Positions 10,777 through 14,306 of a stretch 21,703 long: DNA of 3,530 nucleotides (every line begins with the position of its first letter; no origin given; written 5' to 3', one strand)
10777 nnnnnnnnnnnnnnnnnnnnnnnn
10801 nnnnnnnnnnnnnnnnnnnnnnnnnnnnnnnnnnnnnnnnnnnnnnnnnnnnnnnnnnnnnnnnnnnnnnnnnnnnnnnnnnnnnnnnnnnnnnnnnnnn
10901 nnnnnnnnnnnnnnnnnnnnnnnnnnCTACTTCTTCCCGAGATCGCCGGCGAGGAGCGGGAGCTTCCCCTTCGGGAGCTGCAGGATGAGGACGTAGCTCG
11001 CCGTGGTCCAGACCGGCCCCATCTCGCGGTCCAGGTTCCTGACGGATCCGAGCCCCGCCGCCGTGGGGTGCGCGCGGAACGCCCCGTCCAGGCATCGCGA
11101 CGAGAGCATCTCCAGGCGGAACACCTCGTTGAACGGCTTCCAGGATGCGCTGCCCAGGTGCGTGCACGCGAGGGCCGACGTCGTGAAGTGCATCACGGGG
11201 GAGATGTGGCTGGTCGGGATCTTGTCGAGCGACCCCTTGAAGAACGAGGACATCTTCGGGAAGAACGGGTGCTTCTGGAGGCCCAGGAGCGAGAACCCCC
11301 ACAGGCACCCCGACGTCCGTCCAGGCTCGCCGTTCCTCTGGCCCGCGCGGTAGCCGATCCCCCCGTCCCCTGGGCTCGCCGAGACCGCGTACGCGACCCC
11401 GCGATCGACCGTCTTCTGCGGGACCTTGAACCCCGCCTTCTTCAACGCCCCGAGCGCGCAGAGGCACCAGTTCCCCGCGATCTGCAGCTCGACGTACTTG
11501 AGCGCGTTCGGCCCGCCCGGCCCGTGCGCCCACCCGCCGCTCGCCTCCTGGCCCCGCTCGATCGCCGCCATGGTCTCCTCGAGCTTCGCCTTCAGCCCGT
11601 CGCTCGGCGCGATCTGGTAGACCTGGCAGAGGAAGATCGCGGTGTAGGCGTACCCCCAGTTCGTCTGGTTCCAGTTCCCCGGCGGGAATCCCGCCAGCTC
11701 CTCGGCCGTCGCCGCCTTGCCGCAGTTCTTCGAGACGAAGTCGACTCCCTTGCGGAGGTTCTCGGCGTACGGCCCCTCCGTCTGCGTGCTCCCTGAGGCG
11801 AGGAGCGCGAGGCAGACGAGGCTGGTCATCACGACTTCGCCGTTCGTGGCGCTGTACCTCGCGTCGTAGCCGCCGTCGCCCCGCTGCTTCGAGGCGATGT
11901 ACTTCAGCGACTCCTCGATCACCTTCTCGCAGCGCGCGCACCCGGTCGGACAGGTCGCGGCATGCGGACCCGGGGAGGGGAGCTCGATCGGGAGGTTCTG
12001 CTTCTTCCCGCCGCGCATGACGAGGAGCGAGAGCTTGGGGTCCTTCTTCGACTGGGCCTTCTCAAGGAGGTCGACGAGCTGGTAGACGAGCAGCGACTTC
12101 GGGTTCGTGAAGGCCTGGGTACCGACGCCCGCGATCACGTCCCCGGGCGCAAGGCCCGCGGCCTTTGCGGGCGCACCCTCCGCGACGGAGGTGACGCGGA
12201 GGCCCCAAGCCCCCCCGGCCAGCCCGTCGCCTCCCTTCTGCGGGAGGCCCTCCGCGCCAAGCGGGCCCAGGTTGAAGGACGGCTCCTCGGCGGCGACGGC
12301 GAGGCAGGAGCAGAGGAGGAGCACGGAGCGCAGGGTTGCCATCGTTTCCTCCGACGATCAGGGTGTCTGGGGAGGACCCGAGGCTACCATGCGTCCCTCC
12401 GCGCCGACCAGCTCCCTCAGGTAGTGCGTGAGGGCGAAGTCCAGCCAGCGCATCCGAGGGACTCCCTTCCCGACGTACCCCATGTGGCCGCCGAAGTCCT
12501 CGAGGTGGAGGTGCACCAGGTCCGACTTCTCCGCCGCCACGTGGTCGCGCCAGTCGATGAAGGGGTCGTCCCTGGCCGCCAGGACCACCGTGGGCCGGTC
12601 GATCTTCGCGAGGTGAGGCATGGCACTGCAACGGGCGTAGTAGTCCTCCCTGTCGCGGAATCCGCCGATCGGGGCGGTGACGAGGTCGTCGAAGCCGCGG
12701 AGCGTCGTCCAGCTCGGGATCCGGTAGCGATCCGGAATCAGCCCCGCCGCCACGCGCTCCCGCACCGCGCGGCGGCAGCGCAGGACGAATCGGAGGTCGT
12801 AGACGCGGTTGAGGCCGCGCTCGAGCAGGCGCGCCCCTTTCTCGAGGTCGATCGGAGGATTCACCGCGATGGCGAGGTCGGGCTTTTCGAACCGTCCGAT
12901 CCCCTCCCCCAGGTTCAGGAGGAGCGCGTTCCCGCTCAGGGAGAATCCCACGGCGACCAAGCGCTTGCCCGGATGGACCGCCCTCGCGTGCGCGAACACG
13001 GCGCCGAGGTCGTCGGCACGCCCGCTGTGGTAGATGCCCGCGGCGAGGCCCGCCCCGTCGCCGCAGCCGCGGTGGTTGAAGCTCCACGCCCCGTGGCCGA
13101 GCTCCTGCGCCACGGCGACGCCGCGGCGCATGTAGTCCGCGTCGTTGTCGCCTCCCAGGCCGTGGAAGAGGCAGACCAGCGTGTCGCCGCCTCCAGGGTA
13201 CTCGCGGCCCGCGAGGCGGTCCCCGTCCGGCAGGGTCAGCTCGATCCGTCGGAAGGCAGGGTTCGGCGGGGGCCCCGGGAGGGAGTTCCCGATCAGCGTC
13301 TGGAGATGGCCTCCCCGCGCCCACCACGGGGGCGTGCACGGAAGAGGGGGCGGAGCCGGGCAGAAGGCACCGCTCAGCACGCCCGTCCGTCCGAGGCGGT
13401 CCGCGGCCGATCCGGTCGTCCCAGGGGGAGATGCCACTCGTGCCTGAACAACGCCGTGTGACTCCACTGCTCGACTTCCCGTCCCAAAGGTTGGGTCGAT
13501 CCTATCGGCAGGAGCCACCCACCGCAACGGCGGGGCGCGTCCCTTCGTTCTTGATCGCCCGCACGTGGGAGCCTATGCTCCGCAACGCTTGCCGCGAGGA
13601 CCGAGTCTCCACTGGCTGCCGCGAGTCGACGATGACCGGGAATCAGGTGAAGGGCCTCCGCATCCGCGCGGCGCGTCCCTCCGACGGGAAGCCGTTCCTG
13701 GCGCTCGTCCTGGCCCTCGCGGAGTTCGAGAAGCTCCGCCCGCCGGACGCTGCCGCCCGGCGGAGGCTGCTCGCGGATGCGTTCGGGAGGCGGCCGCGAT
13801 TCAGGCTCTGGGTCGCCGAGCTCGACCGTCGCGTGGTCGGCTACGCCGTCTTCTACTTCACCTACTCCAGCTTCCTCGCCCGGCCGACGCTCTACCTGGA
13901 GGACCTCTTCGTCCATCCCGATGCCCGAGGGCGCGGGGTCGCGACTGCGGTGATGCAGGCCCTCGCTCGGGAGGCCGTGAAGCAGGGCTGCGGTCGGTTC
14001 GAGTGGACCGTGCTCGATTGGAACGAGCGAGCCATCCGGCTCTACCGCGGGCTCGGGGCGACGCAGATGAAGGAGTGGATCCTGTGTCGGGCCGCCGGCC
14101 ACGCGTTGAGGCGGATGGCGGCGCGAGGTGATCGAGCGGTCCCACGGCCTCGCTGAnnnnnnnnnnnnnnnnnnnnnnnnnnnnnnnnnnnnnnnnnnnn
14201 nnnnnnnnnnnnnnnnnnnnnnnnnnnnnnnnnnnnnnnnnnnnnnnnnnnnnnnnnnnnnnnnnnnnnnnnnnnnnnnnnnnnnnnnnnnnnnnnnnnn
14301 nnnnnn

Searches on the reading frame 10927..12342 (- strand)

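Call 10: search_protein_families(library=pfam, proteins=[window:10927-12342:-], max_evalue=0.01)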
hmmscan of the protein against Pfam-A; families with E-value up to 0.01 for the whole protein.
window:10927-12342:- (471 aa): 5 families
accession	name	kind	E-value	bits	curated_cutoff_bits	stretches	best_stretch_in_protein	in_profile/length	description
PF19805.5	DUF6288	-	1.6e-30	107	26.3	1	48-461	3-397/402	Family of unknown function (DUF6288)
PF13180.12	PDZ_2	-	2.6e-06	28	27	1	47-121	13-80/80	PDZ domain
PF17820.7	PDZ_6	-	1.7e-05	24.9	27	1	49-82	1-31/54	PDZ domain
PF00595.29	PDZ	-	3.6e-05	24.5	23.2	1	41-81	23-60/81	PDZ domain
PF13249.12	SQHop_cyclase_N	-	0.0019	17.9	26.2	0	141-208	46-108/291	Squalene-hopene cyclase N-terminal domain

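Call 12: search_protein_families(library=padloc, proteins=[window:10927-12342:-], max_evalue=0.01)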
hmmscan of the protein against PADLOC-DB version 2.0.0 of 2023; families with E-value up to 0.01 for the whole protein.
window:10927-12342:- (471 aa): 0 families

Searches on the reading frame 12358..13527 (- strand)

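Call 10: search_protein_families(library=pfam, proteins=[window:12358-13527:-], max_evalue=0.01)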
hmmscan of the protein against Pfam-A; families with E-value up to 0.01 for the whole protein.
window:12358-13527:- (389 aa): 2 families
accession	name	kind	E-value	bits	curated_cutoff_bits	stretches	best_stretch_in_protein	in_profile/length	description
PF00561.26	Abhydrolase_1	-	3.6e-08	33.8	25.8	1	117-351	2-241/245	alpha/beta hydrolase fold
PF12146.15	Hydrolase_4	-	0.00044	20.1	27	1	116-231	5-116/239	Serine aminopeptidase, S33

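Call 12: search_protein_families(library=padloc, proteins=[window:12358-13527:-], max_evalue=0.01)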
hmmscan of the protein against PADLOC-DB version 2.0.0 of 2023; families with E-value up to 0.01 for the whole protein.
window:12358-13527:- (389 aa): 0 families

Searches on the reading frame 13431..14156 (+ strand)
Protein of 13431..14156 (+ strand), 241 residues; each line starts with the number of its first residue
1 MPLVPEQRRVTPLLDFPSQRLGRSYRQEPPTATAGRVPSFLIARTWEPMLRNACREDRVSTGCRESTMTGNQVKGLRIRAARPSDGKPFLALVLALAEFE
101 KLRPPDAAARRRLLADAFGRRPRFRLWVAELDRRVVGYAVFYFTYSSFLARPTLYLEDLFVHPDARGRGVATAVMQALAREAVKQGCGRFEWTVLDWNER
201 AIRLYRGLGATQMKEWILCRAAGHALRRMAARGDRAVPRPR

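Call 10: search_protein_families(library=pfam, proteins=[window:13431-14156:+], max_evalue=0.01)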
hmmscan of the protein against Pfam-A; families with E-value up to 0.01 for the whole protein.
window:13431-14156:+ (241 aa): 7 families
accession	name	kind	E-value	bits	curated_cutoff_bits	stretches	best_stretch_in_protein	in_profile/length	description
PF00583.31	Acetyltransf_1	-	2.8e-23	82.8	20.7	1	110-209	20-115/116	Acetyltransferase (GNAT) family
PF13508.13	Acetyltransf_7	-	1.1e-14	55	27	1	124-209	3-81/84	Acetyltransferase (GNAT) domain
PF13673.13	Acetyltransf_10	-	6.6e-08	33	23.6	1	121-209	28-106/128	Acetyltransferase (GNAT) domain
PF08445.16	FR47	-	4.8e-07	30.1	22.1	1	149-213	17-80/86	FR47-like protein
PF13302.13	Acetyltransf_3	-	2.3e-06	28.8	25.4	1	76-210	2-137/138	Acetyltransferase (GNAT) domain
PF13480.13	Acetyltransf_6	-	0.00018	22.1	22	1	72-192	16-134/143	Acetyltransferase (GNAT) domain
PF14542.12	Acetyltransf_CG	-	0.002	18.7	30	1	144-186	16-57/80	GCN5-related N-acetyl-transferase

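Call 12: search_protein_families(library=padloc, proteins=[window:13431-14156:+], max_evalue=0.01)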
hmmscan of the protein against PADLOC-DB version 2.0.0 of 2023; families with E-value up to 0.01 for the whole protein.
window:13431-14156:+ (241 aa): 0 families
